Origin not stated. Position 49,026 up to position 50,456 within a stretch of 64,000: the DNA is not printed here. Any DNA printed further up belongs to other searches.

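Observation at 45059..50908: Translationally coupled operon: adenylating enzyme + Glu-less ALDH/LuxC-like reductase + Fe-ADH + exported beta-propeller (candidate carboxylate-to-alcohol reduction module)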

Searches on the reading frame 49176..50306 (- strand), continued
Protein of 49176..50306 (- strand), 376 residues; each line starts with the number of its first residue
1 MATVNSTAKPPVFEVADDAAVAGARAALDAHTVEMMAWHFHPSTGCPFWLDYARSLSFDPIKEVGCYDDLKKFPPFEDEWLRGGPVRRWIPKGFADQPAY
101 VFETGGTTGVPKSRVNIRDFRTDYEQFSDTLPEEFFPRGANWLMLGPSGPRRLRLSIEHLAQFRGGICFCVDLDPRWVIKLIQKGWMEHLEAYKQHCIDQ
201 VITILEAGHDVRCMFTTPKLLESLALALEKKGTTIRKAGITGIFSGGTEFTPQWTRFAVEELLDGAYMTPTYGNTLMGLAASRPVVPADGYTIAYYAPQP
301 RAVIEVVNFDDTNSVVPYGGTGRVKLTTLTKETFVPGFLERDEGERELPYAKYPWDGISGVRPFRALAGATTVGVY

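Call 63: search_protein_families(library=ncbifam, proteins=[L139:6148-7839:+, L086:4496-5935:+, L139:13132-14457:+, L139:14472-15104:+, L139:15101-16372:+, L089:15169-16494:+, L139:1680-3959:+, L139:3985-5799:+], max_evalue=0.00001)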
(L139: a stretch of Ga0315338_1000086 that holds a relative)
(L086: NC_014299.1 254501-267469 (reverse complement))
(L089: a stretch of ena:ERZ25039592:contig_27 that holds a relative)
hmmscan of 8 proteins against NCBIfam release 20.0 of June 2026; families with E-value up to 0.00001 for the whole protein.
L139:6148-7839:+ (563 aa): 7 families
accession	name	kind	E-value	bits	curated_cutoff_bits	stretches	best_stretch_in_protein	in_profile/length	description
TIGR00813.1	sss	superfamily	1.3e-32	113.4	184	1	32-505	1-410/411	sodium/solute symporter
TIGR02121.1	Na_Pro_sym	equivalog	5.9e-24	84.6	515.5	1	385-556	309-475/488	sodium/proline symporter PutP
TIGR02119.1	panF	equivalog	7.2e-23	81.3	328.05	2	314-516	237-440/471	sodium/pantothenate symporter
NF007790.0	PRK10484.1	equivalog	9e-15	54.5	401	2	303-526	237-464/527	solute:sodium symporter family transporter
NF011948.0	PRK15419.1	equivalog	1.2e-12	47.5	955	1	387-554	318-477/502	sodium/proline symporter PutP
TIGR03648.1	Na_symport_lg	subfamily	6.5e-09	34.8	320.75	1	393-516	360-483/547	VC_2705 family sodium/solute symporter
NF046076.1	monocarbox_MctP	equivalog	3e-07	29.5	625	1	31-221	33-206/481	monocarboxylate uptake permease MctP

L086:4496-5935:+ (479 aa): 8 families
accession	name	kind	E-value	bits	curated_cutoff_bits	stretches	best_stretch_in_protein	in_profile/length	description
TIGR02119.1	panF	equivalog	3.7e-49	168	328.05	1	4-464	3-467/471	sodium/pantothenate symporter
TIGR00813.1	sss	superfamily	1.8e-41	142.6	184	1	34-427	1-411/411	sodium/solute symporter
TIGR02121.1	Na_Pro_sym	equivalog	1.1e-33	116.7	515.5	1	5-469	3-473/488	sodium/proline symporter PutP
TIGR03648.1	Na_symport_lg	subfamily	1.3e-27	96.5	320.75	2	314-434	359-480/547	VC_2705 family sodium/solute symporter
NF007790.0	PRK10484.1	equivalog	6.7e-21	74.7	401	1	6-453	7-470/527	solute:sodium symporter family transporter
NF011948.0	PRK15419.1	equivalog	1.6e-17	63.6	955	1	4-468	6-476/502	sodium/proline symporter PutP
NF046076.1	monocarbox_MctP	equivalog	2.5e-16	59.4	625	1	9-434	6-439/481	monocarboxylate uptake permease MctP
NF058657.1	MncbAcdTpMctC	equivalog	1.7e-09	36.7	670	1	3-427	6-445/527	monocarboxylic acid transporter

L139:13132-14457:+ (441 aa): 19 families
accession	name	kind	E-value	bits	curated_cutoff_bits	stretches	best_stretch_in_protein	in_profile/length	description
TIGR00538.1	hemN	equivalog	5.7e-61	206.7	324.95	1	18-431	17-441/454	oxygen-independent coproporphyrinogen III oxidase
NF006067.1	PRK08208.1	equivalog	8.1e-56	189.8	380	1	48-431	33-415/427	STM4012 family radical SAM protein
TIGR04107.1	rSAM_HutW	equivalog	2.2e-55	188.2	400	1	32-426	22-410/419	heme anaerobic degradation radical SAM methyltransferase ChuW/HutW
TIGR00539.1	hemN_rel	equivalog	1e-51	176.2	205.4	1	53-413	3-352/361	radical SAM family heme chaperone HemW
NF006385.0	PRK08629.1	equivalog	3.7e-45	154.5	355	1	45-432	47-415/439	coproporphyrinogen III oxidase family protein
TIGR03994.1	rSAM_HemZ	equivalog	1.8e-44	152.5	321.4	1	50-255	84-289/401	coproporphyrinogen dehydrogenase HemZ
NF006064.0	PRK08207.2-2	equivalog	9.8e-36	123.7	504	1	50-254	144-350/465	coproporphyrinogen III oxidase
NF006060.0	PRK08207.1-3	equivalog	4.6e-33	114.7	653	1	51-257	150-359/477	coproporphyrinogen III oxidase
NF005133.0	PRK06582.1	equivalog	2e-31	109.4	597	1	51-326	12-278/390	coproporphyrinogen III oxidase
NF006066.0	PRK08207.2-5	equivalog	1.8e-27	96.2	1117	1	52-244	192-386/518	coproporphyrinogen III oxidase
NF006061.0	PRK08207.1-4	equivalog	4.8e-27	94.9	702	1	51-244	174-370/501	coproporphyrinogen III oxidase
NF004567.0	PRK05904.1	equivalog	3.3e-25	89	355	1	53-342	9-283/353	coproporphyrinogen III oxidase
NF006065.0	PRK08207.2-4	equivalog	2.3e-23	82.9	922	1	52-245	170-369/484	coproporphyrinogen III oxidase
NF006062.0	PRK08207.1-5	equivalog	1.8e-21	76.6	1007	1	52-251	150-352/476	coproporphyrinogen III oxidase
NF006063.0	PRK08207.2-1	equivalog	4.5e-21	75.1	1074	1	50-250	192-394/518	coproporphyrinogen III oxidase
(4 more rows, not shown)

L139:14472-15104:+ (210 aa): 0 families

L139:15101-16372:+ (423 aa): 42 families (the best 25 are shown)
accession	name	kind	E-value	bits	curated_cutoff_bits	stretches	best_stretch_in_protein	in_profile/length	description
NF033113.0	halo_ClmS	equivalog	1.2e-58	199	900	1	10-363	3-357/570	chloramphenicol-biosynthetic FADH2-dependent halogenase CmlS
NF049967.1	QhpG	equivalog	2e-38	132.4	240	1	12-334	1-293/423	flavin-dependent monooxygenase QhpG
TIGR02032.1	GG-red-SF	subfamily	4.2e-37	128.5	158.8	1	11-327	2-297/297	geranylgeranyl reductase family protein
NF038171.1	maturase_LodB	equivalog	6.1e-30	104.5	400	1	11-366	1-348/361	lysine-epsilon-oxidase maturase LodB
NF038174.1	maturase_GoxB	equivalog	4.4e-24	85.2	400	1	11-352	2-332/358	glycine oxidase maturase GoxB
NF004833.1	PRK06185.1-1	subfamily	1.1e-21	77.1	488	1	11-341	4-329/403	FAD-dependent oxidoreductase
NF041080.1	DGGGPL_reductase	equivalog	1.8e-21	76.6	580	1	11-346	3-330/447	digeranylgeranylglycerophospholipid reductase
NF004834.1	PRK06185.1-3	subfamily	5.3e-18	65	500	1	6-340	4-332/420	FAD-dependent oxidoreductase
NF045655.1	MkRedMenJ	equivalog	1.2e-15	57.3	700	1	8-338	3-322/406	menaquinone reductase MenJ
TIGR02023.1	BchP-ChlP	subfamily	1.2e-14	54.2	343.3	1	11-145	2-124/388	geranylgeranyl diphosphate reductase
NF041160.1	DGGPL_Thplmales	equivalog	1.9e-13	50.1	780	1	10-353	4-336/396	digeranylgeranylglycerophospholipid reductase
NF005313.0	PRK06847.1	subfamily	3.6e-13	49.2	372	1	11-146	6-141/375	hypothetical protein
NF004835.0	PRK06185.1-4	equivalog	5.8e-12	45.1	601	1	6-339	7-334/411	FAD-dependent oxidoreductase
NF007542.0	PRK10157.1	subfamily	8.5e-12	44.5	610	1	10-150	6-146/428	FAD-dependent oxidoreductase FixC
NF004829.0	PRK06183.1-3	subfamily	5e-11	42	390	1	5-171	4-173/520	bifunctional 3-(3-hydroxy-phenyl)propionate/3-hydroxycinnamic acid hydroxylase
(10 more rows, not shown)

L089:15169-16494:+ (441 aa): 18 families
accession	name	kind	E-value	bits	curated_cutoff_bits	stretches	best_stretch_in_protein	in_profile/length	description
NF006067.1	PRK08208.1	equivalog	3.5e-53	181.1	380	1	47-333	31-308/427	STM4012 family radical SAM protein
TIGR04107.1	rSAM_HutW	equivalog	2.2e-52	178.3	400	1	52-420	40-404/419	heme anaerobic degradation radical SAM methyltransferase ChuW/HutW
TIGR00538.1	hemN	equivalog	3.8e-51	174.3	324.95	1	48-424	46-432/454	oxygen-independent coproporphyrinogen III oxidase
TIGR00539.1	hemN_rel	equivalog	3e-47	161.4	205.4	1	54-330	3-268/361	radical SAM family heme chaperone HemW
TIGR03994.1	rSAM_HemZ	equivalog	1.7e-43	149.3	321.4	1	52-245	85-278/401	coproporphyrinogen dehydrogenase HemZ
NF006385.0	PRK08629.1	equivalog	4.7e-34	117.9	355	1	53-427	54-410/439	coproporphyrinogen III oxidase family protein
NF006060.0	PRK08207.1-3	equivalog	1.9e-33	116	653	1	52-255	150-356/477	coproporphyrinogen III oxidase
NF006064.0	PRK08207.2-2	equivalog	1.1e-32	113.6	504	1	52-254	145-349/465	coproporphyrinogen III oxidase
NF005133.0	PRK06582.1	equivalog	2.4e-29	102.6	597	1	50-316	10-275/390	coproporphyrinogen III oxidase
NF006061.0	PRK08207.1-4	equivalog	6e-28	97.9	702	1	52-275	174-396/501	coproporphyrinogen III oxidase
NF004567.0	PRK05904.1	equivalog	1.6e-27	96.7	355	1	54-334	9-275/353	coproporphyrinogen III oxidase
NF006066.0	PRK08207.2-5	equivalog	1.4e-26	93.2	1117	1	53-243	192-384/518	coproporphyrinogen III oxidase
NF006062.0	PRK08207.1-5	equivalog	6.8e-25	87.8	1007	1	52-252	149-352/476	coproporphyrinogen III oxidase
NF006059.0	PRK08207.1-1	equivalog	1.3e-21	76.9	1012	1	53-244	173-367/496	coproporphyrinogen III oxidase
NF006063.0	PRK08207.2-1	equivalog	2.8e-21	75.7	1074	1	52-243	193-386/518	coproporphyrinogen III oxidase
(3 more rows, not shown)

L139:1680-3959:+ (759 aa): 4 families
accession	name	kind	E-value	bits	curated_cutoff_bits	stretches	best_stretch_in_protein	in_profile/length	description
TIGR03300.1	assembly_YfgL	equivalog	8.7e-14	51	285.2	1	331-438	50-154/377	outer membrane protein assembly factor BamB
TIGR03075.1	PQQ_enz_alc_DH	subfamily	6.6e-12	44.8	480.05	0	328-397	456-527/530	PQQ-dependent dehydrogenase, methanol/ethanol family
NF008351.0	PRK11138.1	equivalog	1.2e-09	37.2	423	0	340-433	250-339/394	outer membrane protein assembly factor BamB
TIGR04528.1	acido_non_PQQ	subfamily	1.7e-09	37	650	0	344-376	100-463/493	acido-empty-quinoprotein group A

L139:3985-5799:+ (604 aa): 4 families
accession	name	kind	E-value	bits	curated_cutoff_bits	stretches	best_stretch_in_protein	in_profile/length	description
TIGR03300.1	assembly_YfgL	equivalog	2.3e-17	62.7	285.2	1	477-595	38-154/377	outer membrane protein assembly factor BamB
NF008351.0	PRK11138.1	equivalog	3.5e-09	35.6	423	1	477-594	42-168/394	outer membrane protein assembly factor BamB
TIGR04528.1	acido_non_PQQ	subfamily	6e-06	25.3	650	0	478-553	410-483/493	acido-empty-quinoprotein group A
TIGR03075.1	PQQ_enz_alc_DH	subfamily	8.2e-06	24.7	480.05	0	458-553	438-525/530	PQQ-dependent dehydrogenase, methanol/ethanol family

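Call 64: find_homologous_proteins(query=L139:7983-9053:+, max_evalue=1e-20)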
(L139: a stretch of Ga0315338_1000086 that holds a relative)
Query L139:7983-9053:+ (356 aa): 7999 proteins with E <= 1e-20 among 8000 candidates; the best 120 are listed.
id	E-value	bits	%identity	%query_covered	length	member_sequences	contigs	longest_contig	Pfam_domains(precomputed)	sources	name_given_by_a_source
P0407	3.4e-230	782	92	100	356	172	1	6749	-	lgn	-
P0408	4.8e-225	765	91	100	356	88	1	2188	-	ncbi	-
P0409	8.9e-204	695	85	98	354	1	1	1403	-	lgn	-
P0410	9.7e-203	692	83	98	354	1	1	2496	-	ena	-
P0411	2.1e-200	684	83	100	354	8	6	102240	-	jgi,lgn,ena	-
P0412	2.9e-200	683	82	100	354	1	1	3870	-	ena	-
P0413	3.9e-200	683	82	98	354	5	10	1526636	-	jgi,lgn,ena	jgi:phenylacetate-coenzyme A ligase PaaK-like adenylate-forming protein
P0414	5.1e-200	683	81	100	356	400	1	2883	-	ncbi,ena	ncbi:MAG: hypothetical protein WCH40_08305 [Verrucomicrobiales bacterium]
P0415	1.2e-199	681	82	98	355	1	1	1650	-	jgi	jgi:phenylacetate-coenzyme A ligase PaaK-like adenylate-forming protein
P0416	1.3e-199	681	82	98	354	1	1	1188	-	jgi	jgi:phenylacetate-coenzyme A ligase PaaK-like adenylate-forming protein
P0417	1.3e-199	681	81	100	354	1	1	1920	-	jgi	jgi:hypothetical protein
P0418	5.3e-199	679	81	100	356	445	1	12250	-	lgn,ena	-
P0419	1.3e-198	678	79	100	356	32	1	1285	-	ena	-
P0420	1.5e-198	678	81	98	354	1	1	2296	-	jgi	-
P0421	8.0e-198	675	81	98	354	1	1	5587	-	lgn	-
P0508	1.4e-156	540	64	98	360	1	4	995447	PF00501.35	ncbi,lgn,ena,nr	ncbi:MAG: hypothetical protein HS116_22710 [Planctomycetes bacterium]|nr:hypothetical protein [Planc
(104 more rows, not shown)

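Call 65: find_encoding_contigs(protein=P0508, flank=10000, max_places=1)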
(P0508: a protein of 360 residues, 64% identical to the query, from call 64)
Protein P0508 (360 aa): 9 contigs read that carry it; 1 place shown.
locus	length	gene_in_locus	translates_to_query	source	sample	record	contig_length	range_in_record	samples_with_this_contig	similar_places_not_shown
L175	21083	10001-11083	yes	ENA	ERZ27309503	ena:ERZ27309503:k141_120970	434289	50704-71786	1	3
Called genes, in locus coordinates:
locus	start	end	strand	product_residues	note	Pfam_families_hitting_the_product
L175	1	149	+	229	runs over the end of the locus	-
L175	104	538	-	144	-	PF10861:DUF2784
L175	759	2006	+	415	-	PF13570:Beta-prop_ACSF4, PF13360:PQQ_2, PF01011:PQQ (faint), PF13570:Beta-prop_ACSF4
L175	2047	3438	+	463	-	PF01011:PQQ (faint), PF13360:PQQ_2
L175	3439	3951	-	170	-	PF01047:MarR, PF12802:MarR_2, PF13463:HTH_27 (weak)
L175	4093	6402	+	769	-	PF01011:PQQ (faint), PF13360:PQQ_2, PF13570:Beta-prop_ACSF4 (weak)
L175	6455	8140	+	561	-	PF01011:PQQ (faint), PF13570:Beta-prop_ACSF4, PF13360:PQQ_2, PF13570:Beta-prop_ACSF4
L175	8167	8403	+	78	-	PF11755:DUF3311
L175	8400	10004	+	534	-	PF00474:SSF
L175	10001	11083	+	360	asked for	PF00501:AMP-binding (faint)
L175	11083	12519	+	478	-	PF00171:Aldedh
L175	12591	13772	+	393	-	PF00465:Fe-ADH, PF13685:Fe-ADH_2, PF25137:ADH_Fe_C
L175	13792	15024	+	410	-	-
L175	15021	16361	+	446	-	PF04055:Radical_SAM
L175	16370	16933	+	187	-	-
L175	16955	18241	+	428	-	PF00890:FAD_binding_2 (faint), PF01266:DAO (faint), PF01494:FAD_binding_3, PF03486:HI0933_like (faint), PF04820:Trp_halogenase, PF12831:FAD_oxidored, PF13450:NAD_binding_8 (weak), PF04820:Trp_halogenase, +1 more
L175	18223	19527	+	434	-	PF13579:Glyco_trans_4_4, PF13439:Glyco_transf_4, PF00534:Glycos_transf_1, PF13692:Glyco_trans_1_4, PF13524:Glyco_trans_1_2 (weak)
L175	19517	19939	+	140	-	PF13279:4HBT_2, PF03061:4HBT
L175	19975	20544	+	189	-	-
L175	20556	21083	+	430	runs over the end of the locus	PF00501:AMP-binding, PF14535:AMP-binding_C_2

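Call 66: find_encoding_contigs(protein=P0413, flank=10000, max_places=1)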
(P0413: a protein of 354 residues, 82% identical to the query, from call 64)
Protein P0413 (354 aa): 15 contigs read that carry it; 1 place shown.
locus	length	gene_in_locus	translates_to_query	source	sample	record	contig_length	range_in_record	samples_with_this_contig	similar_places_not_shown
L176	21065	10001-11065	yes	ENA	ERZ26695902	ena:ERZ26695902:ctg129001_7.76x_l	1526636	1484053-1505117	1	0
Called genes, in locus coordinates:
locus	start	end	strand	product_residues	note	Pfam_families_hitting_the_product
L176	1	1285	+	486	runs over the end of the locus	PF01370:Epimerase, PF05368:NmrA, PF13460:NAD_binding_10, PF11066:DUF2867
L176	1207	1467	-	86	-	-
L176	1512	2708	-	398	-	PF00150:Cellulase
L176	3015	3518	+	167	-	-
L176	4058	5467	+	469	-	PF19527:DUF6055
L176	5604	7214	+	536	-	PF12831:FAD_oxidored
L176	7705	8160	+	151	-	-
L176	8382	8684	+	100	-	-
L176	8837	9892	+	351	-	PF01797:Y1_Tnp (weak)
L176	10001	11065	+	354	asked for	-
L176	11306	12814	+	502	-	PF00171:Aldedh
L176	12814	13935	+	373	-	PF00465:Fe-ADH, PF13685:Fe-ADH_2, PF25137:ADH_Fe_C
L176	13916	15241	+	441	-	PF25293:Beta-prop_EMC1_N (faint), PF13360:PQQ_2, PF13570:Beta-prop_ACSF4, PF13570:Beta-prop_ACSF4, PF25292:Beta-prop_CGLA, PF13360:PQQ_2, PF13570:Beta-prop_ACSF4, PF13360:PQQ_2, +2 more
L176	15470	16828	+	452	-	PF04055:Radical_SAM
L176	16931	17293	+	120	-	-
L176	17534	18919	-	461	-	PF01408:GFO_IDH_MocA, PF19051:GFO_IDH_MocA_C2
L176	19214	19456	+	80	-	PF21742:DUF6868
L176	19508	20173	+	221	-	-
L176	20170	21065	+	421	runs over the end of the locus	PF00890:FAD_binding_2 (weak), PF01266:DAO (faint), PF01494:FAD_binding_3, PF03486:HI0933_like (faint), PF04820:Trp_halogenase, PF12831:FAD_oxidored, PF13450:NAD_binding_8 (weak), PF04820:Trp_halogenase, +1 more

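Call 70: search_protein_families(library=pfam, proteins=[L175:16370-16933:+, L139:14472-15104:+, L090:17300-17878:+, L175:19975-20544:+, L175:13792-15024:+, L176:16931-17293:+, L176:19508-20173:+], max_evalue=10)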
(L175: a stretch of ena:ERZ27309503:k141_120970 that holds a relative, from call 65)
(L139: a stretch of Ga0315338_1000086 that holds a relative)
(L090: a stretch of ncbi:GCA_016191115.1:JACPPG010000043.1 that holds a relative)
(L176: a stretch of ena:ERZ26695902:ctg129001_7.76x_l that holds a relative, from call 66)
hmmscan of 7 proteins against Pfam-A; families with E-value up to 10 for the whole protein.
L175:16370-16933:+ (187 aa): 0 families

L139:14472-15104:+ (210 aa): 0 families

L090:17300-17878:+ (192 aa): 2 families
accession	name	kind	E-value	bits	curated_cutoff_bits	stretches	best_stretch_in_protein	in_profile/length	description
PF20297.4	MSSS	-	0.03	14.4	26.8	1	89-102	21-36/42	MutS2 and Smr-associated SH3 domain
PF06094.17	GGACT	-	0.088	13.8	22.8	1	30-85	30-86/120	Gamma-glutamyl cyclotransferase, AIG2-like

L175:19975-20544:+ (189 aa): 5 families
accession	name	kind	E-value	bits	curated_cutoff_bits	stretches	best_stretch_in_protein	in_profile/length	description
PF00892.27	EamA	-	0.039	14.7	28.2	1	12-161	2-134/135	EamA-like transporter family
PF13962.11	PGG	-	0.068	13.4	24.1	1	32-102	41-113/116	Domain of unknown function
PF09843.14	DUF2070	-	0.14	10.9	30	1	13-119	14-107/561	Predicted membrane protein (DUF2070)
PF16020.10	Deltameth_res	-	0.55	10.5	27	1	42-64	17-39/52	Deltamethrin resistance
PF11351.13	GTA_holin_3TM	-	0.85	10.6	24.8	1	48-95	73-118/123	Holin of 3TMs, for gene-transfer release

L175:13792-15024:+ (410 aa): 17 families
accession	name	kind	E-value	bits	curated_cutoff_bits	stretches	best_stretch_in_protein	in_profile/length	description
PF13570.13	Beta-prop_ACSF4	-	5.1e-66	223.8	133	3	117-303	38-222/329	Beta-alanine-activating enzyme, beta-propeller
PF13360.13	PQQ_2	-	7.9e-47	160.3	27.6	3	193-329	2-142/233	Outer membrane protein assembly factor BamB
PF01011.28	PQQ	-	1.2e-19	71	26.7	5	129-169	48-88/595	Glucose/ethanol/alcohol dehydrogenase, beta-propeller domain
PF25292.1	Beta-prop_CGLA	-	6.3e-11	42.7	26.8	3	145-201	51-104/316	Lambda-carrageenase beta-propeller domain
PF23414.1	Beta-prop_EML_2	-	1.3e-07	31.7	90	2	308-403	13-110/266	Echinoderm microtubule-associated protein second beta-propeller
PF17005.11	WD40_like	-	9.9e-06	25.6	40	1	305-402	12-108/301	WD40-like domain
PF25293.1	Beta-prop_EMC1_N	-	8.9e-05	22.7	34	1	99-214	32-149/219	EMC1 N-terminal beta-propeller domain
PF20067.5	SSL_N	-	0.0057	16.9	18.9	1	138-151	31-44/46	Strictosidine synthase-like, N-terminal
PF20426.4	NBCH_WD40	-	0.0061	15.9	50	1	305-407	244-346/350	Neurobeachin beta propeller domain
PF25171.1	Beta-prop_WDR36-Utp21_1st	-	0.0078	16.1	80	1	348-399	122-175/266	WDR36/Utp21 first beta-propeller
PF14801.12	TrmI-like_N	-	0.015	15.7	24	0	305-344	6-43/50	TrmI-like N-terminal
PF14435.11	SUKH-4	-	0.03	14.9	25.5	0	255-294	70-108/179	SUKH-4 immunity protein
PF24796.1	WDR55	-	0.041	13.3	200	1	339-400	184-247/296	WDR55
PF25172.1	Beta-prop_WDR3_2nd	-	0.11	12.2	140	1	336-370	40-74/293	WDR3 second beta-propeller domain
PF22644.2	BsNagA_N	-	0.29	11.3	27.4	0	351-374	21-44/50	BsNagA composite domain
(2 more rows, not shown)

L176:16931-17293:+ (120 aa): 0 families

L176:19508-20173:+ (221 aa): 0 families
